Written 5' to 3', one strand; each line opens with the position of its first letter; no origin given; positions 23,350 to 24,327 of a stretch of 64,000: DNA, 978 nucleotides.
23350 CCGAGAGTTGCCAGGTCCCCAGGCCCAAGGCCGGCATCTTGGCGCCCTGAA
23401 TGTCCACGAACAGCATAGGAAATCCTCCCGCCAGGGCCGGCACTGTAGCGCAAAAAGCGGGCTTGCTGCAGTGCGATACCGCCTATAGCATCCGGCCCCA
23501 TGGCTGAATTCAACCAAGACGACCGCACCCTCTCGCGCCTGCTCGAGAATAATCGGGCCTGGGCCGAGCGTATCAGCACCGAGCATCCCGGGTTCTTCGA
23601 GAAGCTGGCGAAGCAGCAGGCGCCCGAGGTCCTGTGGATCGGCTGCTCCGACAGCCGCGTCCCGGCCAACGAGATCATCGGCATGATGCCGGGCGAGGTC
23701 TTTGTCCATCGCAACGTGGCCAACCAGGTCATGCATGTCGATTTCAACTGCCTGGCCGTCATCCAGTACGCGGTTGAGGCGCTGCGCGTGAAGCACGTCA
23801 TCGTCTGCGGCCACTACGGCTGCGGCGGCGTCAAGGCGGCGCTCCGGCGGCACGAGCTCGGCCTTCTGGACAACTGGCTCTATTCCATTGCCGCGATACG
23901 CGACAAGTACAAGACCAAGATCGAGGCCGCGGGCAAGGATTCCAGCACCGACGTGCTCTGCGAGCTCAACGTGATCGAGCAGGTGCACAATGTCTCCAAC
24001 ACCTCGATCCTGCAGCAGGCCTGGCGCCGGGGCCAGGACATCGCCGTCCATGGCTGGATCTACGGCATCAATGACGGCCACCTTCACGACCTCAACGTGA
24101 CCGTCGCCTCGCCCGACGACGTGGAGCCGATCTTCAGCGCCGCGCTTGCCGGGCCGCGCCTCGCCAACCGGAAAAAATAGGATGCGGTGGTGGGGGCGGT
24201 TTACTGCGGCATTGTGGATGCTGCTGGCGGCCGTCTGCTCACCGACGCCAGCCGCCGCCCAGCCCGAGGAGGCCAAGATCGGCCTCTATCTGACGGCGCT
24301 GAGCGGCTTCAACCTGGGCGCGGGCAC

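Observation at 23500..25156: Beta-carbonic anhydrase translationally coupled to a pentameric ligand-gated ion-channel (pLGIC) homologue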

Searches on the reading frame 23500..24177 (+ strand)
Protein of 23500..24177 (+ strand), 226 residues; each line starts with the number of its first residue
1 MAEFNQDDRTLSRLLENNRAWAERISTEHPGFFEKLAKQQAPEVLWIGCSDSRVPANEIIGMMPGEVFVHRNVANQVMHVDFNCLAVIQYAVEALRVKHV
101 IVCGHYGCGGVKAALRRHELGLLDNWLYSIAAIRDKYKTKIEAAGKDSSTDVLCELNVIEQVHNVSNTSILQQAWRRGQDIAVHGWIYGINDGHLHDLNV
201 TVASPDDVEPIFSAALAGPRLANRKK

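Call 3: search_protein_families(library=pfam, proteins=[window:23500-24177:+], max_evalue=1)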
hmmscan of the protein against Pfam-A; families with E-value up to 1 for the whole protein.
window:23500-24177:+ (226 aa): 1 family
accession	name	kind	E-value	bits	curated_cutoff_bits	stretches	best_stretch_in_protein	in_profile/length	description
PF00484.24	Pro_CA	-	1.2e-52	178.7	25.7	1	44-194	1-155/156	Carbonic anhydrase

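Call 4: search_protein_families(library=ncbifam, proteins=[window:23500-24177:+], max_evalue=1)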
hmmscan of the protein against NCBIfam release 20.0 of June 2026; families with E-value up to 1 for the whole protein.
window:23500-24177:+ (226 aa): 2 families
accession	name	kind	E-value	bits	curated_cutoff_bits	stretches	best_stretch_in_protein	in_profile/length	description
NF007756.0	PRK10437.1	equivalog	1.1e-83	280.1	251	1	11-216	4-209/220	carbonate dehydratase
NF011765.0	PRK15219.1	subfamily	8.3e-16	58.2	221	1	37-195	85-241/245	carbonic anhydrase family protein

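Call 59: search_solved_structures(query=window:23500-24177:+, max_evalue=1e-20, show_alignments=2)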
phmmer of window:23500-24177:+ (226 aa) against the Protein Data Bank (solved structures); distinct sequences matched with E-value up to 1e-20: 32.
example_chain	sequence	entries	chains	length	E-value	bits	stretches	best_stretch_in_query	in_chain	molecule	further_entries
1ddz_A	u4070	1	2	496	2e-135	452.7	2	12-213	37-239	CARBONIC ANHYDRASE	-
4rxy_A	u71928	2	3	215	4.7e-81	274.9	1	11-213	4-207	Carbonic anhydrase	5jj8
5bq1_A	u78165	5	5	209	8.7e-81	274.1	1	11-212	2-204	Carbonic anhydrase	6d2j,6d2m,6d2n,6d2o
1i6o_A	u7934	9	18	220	4.8e-77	261.8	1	11-219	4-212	CARBONIC ANHYDRASE | Protein yadF | Carbonic anhydrase 2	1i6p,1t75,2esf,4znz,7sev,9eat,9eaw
3qy1_A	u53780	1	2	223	1.6e-74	253.6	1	11-211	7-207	Carbonic anhydrase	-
5cxk_A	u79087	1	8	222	2.7e-72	246.3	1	11-216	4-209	Carbonic anhydrase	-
6yjn_A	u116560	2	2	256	4.5e-72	245.6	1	5-218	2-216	Beta carbonic anhydrase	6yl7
3mf3_A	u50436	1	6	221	1.1e-68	234.5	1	11-217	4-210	Carbonic anhydrase 2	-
2a8c_A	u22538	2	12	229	1.2e-68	234.3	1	11-217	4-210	Carbonic anhydrase 2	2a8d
3e28_A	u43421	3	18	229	4.3e-68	232.5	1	11-217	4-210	Carbonic anhydrase 2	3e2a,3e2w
3e2x_A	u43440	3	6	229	4.4e-68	232.5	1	11-217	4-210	Carbonic anhydrase 2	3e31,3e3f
3e1v_A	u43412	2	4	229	6.3e-68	232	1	11-217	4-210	Carbonic anhydrase 2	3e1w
3e3g_A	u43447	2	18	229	8.6e-68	231.6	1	11-217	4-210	Carbonic anhydrase 2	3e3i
3e24_A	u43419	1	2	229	2.8e-67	229.9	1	11-217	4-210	Carbonic anhydrase 2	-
4waj_A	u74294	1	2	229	7.9e-67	228.4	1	11-217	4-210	Carbonic anhydrase 2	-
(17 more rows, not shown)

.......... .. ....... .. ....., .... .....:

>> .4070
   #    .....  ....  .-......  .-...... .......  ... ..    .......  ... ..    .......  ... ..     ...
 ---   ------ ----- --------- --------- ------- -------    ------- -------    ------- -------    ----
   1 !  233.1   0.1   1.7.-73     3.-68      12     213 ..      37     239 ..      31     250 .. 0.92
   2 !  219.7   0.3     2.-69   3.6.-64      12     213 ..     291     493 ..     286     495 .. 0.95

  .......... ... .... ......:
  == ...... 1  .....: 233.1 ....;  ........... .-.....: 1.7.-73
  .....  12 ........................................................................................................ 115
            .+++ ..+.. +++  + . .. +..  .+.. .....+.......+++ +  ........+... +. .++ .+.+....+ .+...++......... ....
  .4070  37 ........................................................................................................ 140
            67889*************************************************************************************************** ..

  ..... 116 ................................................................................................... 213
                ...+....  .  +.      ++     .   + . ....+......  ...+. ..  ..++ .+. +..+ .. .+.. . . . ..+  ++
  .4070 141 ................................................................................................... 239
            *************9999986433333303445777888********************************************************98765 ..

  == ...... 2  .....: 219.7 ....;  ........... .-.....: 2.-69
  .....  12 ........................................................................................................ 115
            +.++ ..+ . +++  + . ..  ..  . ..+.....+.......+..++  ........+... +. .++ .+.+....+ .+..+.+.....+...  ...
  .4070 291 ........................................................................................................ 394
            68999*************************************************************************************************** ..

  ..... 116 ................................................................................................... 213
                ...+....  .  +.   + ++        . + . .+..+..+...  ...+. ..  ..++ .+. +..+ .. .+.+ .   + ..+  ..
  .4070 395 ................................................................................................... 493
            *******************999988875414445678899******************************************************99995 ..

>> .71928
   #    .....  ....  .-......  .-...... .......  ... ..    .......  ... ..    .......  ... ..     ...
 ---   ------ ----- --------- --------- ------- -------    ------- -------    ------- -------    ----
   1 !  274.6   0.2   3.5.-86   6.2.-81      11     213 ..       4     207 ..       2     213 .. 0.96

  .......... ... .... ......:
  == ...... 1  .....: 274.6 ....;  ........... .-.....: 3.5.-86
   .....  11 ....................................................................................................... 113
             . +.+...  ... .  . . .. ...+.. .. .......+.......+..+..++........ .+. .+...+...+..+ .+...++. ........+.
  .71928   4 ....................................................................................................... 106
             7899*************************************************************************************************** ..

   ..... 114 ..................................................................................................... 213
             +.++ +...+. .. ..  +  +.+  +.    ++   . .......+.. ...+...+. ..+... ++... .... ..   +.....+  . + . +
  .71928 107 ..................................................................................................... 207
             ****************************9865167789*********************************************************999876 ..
